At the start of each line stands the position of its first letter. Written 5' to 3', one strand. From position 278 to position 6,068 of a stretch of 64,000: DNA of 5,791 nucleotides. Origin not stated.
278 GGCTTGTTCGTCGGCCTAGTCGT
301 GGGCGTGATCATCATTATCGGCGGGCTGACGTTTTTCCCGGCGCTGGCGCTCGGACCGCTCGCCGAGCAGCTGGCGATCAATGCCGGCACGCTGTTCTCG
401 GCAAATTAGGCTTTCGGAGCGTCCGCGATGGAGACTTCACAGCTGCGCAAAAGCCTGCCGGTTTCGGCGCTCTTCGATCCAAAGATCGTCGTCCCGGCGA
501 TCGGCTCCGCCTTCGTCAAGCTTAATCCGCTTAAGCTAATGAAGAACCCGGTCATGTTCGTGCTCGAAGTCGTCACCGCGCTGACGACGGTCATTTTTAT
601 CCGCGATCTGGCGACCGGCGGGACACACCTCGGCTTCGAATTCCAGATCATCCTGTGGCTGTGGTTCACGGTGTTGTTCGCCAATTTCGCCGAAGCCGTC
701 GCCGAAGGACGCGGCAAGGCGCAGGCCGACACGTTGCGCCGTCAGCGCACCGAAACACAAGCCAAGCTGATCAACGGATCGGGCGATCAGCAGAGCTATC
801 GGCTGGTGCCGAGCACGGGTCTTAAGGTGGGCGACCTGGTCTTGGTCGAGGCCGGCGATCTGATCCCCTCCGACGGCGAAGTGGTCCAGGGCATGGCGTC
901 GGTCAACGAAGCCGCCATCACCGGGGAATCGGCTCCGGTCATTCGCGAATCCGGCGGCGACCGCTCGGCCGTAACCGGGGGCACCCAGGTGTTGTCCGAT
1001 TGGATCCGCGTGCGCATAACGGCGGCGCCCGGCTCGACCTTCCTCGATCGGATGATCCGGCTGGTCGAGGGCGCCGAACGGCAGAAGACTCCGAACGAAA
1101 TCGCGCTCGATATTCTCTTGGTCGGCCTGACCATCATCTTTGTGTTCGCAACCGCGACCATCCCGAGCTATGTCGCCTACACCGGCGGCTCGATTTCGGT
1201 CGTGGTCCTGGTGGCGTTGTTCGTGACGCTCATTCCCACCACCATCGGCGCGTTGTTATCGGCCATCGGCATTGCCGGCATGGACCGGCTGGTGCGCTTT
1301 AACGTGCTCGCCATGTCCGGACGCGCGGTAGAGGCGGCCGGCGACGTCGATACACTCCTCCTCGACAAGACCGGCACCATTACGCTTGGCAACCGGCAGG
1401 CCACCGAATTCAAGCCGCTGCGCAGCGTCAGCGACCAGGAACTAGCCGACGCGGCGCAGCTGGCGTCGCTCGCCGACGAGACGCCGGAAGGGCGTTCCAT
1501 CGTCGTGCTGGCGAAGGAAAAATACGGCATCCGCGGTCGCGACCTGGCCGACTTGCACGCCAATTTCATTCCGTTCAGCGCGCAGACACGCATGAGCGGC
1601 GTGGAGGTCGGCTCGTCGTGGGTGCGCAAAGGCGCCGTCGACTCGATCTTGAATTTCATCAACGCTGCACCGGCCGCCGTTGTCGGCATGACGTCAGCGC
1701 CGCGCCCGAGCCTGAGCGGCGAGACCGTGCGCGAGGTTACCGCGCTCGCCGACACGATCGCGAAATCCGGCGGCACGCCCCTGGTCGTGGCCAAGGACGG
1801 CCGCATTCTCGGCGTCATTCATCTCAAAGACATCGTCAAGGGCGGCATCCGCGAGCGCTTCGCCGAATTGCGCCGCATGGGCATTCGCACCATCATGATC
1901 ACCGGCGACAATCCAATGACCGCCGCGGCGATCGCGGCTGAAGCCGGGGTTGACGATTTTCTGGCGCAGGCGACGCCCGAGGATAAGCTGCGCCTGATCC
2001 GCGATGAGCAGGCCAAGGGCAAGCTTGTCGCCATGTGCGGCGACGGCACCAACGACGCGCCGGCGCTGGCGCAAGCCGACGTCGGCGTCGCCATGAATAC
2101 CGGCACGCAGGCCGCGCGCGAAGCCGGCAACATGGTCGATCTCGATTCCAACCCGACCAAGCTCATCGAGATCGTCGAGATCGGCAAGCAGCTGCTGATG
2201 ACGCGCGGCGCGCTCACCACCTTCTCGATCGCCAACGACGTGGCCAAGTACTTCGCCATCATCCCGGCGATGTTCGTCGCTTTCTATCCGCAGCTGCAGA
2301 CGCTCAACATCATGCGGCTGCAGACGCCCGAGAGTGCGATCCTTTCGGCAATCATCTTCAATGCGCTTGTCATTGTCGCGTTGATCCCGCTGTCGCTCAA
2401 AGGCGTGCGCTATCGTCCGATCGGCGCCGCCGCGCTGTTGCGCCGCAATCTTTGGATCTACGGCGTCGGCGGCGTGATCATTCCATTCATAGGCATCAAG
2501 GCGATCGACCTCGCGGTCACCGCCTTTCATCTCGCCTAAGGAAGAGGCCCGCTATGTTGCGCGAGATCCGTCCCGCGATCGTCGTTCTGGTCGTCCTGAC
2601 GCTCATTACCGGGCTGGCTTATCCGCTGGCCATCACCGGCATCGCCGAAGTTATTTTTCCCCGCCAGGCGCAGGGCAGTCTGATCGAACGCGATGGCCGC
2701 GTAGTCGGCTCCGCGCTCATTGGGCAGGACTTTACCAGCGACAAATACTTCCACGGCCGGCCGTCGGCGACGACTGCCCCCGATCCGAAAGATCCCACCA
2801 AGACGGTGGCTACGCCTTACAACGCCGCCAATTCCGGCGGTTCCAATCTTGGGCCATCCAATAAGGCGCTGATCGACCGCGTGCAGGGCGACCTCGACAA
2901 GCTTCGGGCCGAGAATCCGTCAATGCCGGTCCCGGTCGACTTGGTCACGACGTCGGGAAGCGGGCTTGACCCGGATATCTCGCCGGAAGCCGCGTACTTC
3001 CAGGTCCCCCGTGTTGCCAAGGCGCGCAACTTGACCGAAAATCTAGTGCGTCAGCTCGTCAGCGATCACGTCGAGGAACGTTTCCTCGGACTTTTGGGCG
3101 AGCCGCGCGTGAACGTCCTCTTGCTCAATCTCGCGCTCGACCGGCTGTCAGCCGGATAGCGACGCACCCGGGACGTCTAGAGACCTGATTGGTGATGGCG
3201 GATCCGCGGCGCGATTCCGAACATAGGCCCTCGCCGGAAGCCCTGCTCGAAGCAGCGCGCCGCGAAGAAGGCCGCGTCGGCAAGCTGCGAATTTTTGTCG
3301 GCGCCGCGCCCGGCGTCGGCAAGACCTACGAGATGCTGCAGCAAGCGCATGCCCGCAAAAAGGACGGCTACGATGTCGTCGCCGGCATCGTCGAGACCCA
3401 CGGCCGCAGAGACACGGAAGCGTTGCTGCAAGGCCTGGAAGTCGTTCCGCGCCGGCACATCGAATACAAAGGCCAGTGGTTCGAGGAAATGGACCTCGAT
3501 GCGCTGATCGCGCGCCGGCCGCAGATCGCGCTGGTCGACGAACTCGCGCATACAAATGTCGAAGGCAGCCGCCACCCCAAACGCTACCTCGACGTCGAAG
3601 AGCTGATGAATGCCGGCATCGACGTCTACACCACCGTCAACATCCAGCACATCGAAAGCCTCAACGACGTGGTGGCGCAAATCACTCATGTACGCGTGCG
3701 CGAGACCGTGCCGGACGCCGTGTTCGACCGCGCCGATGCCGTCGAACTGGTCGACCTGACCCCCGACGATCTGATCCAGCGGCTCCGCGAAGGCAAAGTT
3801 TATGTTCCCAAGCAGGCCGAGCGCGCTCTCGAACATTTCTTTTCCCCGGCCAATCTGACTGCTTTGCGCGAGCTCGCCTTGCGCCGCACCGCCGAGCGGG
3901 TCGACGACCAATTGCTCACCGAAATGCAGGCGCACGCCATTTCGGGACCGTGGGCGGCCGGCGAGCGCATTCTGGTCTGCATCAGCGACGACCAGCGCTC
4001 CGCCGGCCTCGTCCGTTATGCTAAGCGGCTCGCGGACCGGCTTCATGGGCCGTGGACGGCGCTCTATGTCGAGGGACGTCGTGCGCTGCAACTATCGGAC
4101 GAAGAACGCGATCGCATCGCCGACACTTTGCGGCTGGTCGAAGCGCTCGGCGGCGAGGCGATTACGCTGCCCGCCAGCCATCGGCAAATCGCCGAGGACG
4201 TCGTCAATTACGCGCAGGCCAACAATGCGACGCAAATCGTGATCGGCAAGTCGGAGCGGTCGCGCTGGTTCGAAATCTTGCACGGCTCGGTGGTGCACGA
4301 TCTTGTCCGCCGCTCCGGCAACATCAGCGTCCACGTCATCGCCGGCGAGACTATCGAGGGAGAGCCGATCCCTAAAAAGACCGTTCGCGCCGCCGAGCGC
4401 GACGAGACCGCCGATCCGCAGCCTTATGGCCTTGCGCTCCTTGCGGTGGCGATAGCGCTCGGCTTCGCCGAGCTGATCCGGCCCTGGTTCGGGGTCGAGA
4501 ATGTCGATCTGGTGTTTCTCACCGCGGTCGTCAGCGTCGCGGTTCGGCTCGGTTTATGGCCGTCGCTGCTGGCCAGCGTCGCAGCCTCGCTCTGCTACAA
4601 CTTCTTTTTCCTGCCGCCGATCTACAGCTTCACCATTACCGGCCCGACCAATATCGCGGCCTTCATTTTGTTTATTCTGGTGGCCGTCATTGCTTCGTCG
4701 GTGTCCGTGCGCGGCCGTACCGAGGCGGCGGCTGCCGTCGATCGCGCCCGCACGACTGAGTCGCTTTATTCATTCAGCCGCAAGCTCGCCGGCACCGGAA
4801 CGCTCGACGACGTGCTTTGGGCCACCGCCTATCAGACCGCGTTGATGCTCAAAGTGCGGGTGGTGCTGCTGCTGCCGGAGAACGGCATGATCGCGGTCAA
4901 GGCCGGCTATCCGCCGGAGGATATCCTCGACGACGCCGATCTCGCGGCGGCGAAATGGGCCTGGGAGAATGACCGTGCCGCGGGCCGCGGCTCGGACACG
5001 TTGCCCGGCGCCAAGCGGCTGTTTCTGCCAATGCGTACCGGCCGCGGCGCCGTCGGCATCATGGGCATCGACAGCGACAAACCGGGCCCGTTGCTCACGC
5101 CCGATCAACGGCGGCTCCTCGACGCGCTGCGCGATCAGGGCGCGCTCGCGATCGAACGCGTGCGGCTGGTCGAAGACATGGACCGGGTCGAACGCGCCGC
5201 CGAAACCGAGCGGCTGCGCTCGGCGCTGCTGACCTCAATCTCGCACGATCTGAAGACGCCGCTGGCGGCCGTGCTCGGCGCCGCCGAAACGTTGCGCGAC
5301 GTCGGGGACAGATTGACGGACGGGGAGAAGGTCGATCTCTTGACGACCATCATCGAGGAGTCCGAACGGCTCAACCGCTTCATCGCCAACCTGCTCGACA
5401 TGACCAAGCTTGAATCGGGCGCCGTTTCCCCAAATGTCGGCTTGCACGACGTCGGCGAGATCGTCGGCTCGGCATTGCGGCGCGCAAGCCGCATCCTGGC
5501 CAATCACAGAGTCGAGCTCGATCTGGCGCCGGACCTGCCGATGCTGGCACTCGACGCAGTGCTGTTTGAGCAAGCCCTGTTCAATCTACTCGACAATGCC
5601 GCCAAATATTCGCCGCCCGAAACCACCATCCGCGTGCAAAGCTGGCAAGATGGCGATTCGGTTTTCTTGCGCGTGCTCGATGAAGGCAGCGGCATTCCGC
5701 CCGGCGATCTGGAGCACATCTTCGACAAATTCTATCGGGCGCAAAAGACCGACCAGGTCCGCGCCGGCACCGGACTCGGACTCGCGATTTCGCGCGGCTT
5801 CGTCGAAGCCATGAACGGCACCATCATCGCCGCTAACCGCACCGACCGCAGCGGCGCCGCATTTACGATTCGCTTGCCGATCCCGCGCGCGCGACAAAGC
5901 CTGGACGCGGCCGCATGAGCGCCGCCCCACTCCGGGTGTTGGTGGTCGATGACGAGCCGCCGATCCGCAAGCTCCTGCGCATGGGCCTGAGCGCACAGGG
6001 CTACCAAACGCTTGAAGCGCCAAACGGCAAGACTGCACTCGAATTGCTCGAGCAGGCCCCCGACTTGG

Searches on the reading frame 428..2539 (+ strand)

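Call 69: search_protein_families(library=pfam, proteins=[window:428-2539:+], max_evalue=0.0001)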
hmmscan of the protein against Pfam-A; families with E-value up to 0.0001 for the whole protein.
window:428-2539:+ (703 aa): 2 families
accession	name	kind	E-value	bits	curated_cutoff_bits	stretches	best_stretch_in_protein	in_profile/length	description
PF00122.25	E1-E2_ATPase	-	5.6e-33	114.4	28.1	1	108-290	3-180/181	E1-E2 ATPase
PF00702.32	Hydrolase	-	1.1e-23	85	26.4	1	307-551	1-191/191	haloacid dehalogenase-like hydrolase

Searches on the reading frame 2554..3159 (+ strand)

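Call 69: search_protein_families(library=pfam, proteins=[window:2554-3159:+], max_evalue=0.0001)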
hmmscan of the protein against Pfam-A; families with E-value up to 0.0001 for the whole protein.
window:2554-3159:+ (201 aa): 1 family
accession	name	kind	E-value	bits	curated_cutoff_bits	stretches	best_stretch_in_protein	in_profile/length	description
PF02669.20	KdpC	-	2.4e-79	265.8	24.1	1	5-196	1-181/182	K+-transporting ATPase, c chain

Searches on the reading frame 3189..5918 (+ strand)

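Call 69: search_protein_families(library=pfam, proteins=[window:3189-5918:+], max_evalue=0.0001)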
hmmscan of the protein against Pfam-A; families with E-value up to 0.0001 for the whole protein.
window:3189-5918:+ (909 aa): 6 families
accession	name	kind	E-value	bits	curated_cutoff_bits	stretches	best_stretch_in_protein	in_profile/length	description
PF02702.23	KdpD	-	1.2e-100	335.7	26.1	1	30-238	2-210/210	Osmosensitive K+ channel His kinase sensor domain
PF13493.11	DUF4118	-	1.7e-26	92.5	28.4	1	413-517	1-105/107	Domain of unknown function (DUF4118)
PF02518.31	HATPase_c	-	4.5e-25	88.7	26.4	1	789-899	2-110/111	Histidine kinase-, DNA gyrase B-, and HSP90-like ATPase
PF00512.31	HisKA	-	9.9e-17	61.2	26.9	1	677-744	2-66/66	His Kinase A (phospho-acceptor) domain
PF13492.12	GAF_3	-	3.1e-16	60.4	27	1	539-657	2-129/129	GAF domain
PF00582.32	Usp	-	1.1e-10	42.7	24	1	259-376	3-133/141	Universal stress protein family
